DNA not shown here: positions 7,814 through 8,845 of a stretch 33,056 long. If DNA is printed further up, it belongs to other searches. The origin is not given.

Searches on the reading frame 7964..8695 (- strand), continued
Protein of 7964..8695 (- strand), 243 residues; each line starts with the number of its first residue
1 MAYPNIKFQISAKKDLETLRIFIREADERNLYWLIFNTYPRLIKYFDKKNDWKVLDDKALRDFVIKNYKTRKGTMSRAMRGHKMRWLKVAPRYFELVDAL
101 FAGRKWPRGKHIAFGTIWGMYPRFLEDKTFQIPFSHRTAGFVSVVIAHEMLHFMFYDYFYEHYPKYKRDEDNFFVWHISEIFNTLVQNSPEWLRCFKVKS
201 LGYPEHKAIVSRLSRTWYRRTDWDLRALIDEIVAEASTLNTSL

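Call 94: find_encoding_contigs(protein=P0182, flank=3000, max_places=1)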
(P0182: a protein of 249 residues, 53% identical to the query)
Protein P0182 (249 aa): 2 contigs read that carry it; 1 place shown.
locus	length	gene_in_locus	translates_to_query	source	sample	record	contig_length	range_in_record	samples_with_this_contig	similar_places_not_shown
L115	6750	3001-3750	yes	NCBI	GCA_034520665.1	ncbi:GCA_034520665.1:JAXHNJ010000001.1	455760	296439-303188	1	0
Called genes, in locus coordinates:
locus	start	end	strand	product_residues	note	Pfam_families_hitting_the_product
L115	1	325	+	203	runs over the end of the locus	-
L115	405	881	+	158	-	-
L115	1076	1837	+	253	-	PF01551:Peptidase_M23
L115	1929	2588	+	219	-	-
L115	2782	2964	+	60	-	-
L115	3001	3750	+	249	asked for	-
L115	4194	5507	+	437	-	PF01553:Acyltransferase, PF12710:HAD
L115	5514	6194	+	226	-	PF12710:HAD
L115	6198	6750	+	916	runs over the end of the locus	PF16927:HisKA_7TM, PF01590:GAF (weak), PF13492:GAF_3 (weak), PF01590:GAF (weak), PF13185:GAF_2 (weak), PF00512:HisKA, PF02518:HATPase_c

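Call 95: find_encoding_contigs(protein=P0229, flank=3000, max_places=1)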
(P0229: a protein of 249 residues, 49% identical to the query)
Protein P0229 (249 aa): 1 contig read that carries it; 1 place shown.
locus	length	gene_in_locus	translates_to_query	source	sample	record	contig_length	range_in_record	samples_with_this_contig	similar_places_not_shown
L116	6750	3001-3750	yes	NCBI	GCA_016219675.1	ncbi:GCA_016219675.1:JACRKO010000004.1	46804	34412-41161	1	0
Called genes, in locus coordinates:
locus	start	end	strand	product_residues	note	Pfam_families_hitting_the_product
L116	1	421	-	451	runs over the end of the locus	PF04055:Radical_SAM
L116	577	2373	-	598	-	-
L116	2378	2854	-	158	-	-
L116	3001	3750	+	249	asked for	-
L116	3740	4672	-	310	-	PF01636:APH, PF01633:Choline_kinase (weak)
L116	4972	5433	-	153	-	-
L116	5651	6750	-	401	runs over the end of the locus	PF04055:Radical_SAM, PF13186:SPASM (weak)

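Call 96: find_encoding_contigs(protein=P0240, flank=3000, max_places=1)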
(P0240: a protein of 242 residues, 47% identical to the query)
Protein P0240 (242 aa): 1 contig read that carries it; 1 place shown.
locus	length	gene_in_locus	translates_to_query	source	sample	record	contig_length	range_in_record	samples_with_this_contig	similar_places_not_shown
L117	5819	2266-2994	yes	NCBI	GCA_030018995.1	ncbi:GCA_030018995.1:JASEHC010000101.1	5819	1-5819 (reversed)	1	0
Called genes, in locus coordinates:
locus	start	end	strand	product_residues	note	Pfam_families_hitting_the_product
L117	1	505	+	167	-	PF01725:Ham1p_like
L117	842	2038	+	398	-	PF04055:Radical_SAM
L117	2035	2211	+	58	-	-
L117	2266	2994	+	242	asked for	-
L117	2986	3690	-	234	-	-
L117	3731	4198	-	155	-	-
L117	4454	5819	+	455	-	PF00082:Peptidase_S8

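Call 98: find_encoding_contigs(protein=P0186, flank=3500, max_places=1)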
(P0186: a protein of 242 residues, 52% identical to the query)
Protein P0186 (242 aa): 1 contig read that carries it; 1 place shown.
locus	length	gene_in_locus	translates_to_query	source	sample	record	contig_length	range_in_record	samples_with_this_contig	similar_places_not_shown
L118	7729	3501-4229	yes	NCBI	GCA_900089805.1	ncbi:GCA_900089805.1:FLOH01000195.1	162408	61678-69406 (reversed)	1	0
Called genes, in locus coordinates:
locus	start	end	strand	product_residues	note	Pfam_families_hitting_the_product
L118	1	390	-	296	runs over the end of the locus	PF00149:Metallophos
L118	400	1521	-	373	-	PF01637:ATPase_2 (faint), PF13401:AAA_22 (faint), PF13173:AAA_14, PF13635:DUF4143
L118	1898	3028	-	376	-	PF13173:AAA_14, PF13401:AAA_22 (faint), PF13635:DUF4143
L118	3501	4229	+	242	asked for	-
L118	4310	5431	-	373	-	PF01637:ATPase_2 (weak), PF13401:AAA_22 (faint), PF13173:AAA_14, PF13635:DUF4143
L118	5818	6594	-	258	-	PF01978:TrmB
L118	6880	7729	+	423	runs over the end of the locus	-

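Call 99: find_encoding_contigs(protein=P0230, flank=3500, max_places=1)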
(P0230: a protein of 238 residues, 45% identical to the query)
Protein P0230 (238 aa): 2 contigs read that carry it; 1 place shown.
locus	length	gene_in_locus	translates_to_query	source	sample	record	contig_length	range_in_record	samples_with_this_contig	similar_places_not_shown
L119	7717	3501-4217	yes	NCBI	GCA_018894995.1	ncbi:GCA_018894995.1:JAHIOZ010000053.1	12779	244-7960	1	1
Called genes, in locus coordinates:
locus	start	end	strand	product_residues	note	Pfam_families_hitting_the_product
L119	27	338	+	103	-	PF06163:DUF977 (weak), PF13412:HTH_24 (weak)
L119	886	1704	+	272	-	-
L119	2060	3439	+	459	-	PF04055:Radical_SAM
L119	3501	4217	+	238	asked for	-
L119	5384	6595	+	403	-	PF00814:TsaD, PF22521:HypF_C_2 (weak)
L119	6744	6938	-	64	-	-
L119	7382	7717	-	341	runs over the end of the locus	PF04545:Sigma70_r4, PF05066:HARE-HTH (faint)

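Call 100: find_encoding_contigs(protein=P0232, flank=3500, max_places=1)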
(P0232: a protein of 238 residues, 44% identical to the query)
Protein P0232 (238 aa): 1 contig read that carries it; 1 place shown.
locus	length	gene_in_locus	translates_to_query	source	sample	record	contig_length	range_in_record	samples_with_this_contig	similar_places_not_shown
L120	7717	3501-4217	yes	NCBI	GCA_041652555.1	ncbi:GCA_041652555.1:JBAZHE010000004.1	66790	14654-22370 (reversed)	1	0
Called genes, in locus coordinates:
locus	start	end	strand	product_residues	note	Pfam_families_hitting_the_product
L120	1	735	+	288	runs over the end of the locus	-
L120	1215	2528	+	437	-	PF04055:Radical_SAM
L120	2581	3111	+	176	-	-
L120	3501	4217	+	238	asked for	-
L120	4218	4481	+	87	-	-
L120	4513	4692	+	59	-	-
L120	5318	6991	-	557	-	PF19077:Big_13 (faint)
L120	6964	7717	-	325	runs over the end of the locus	-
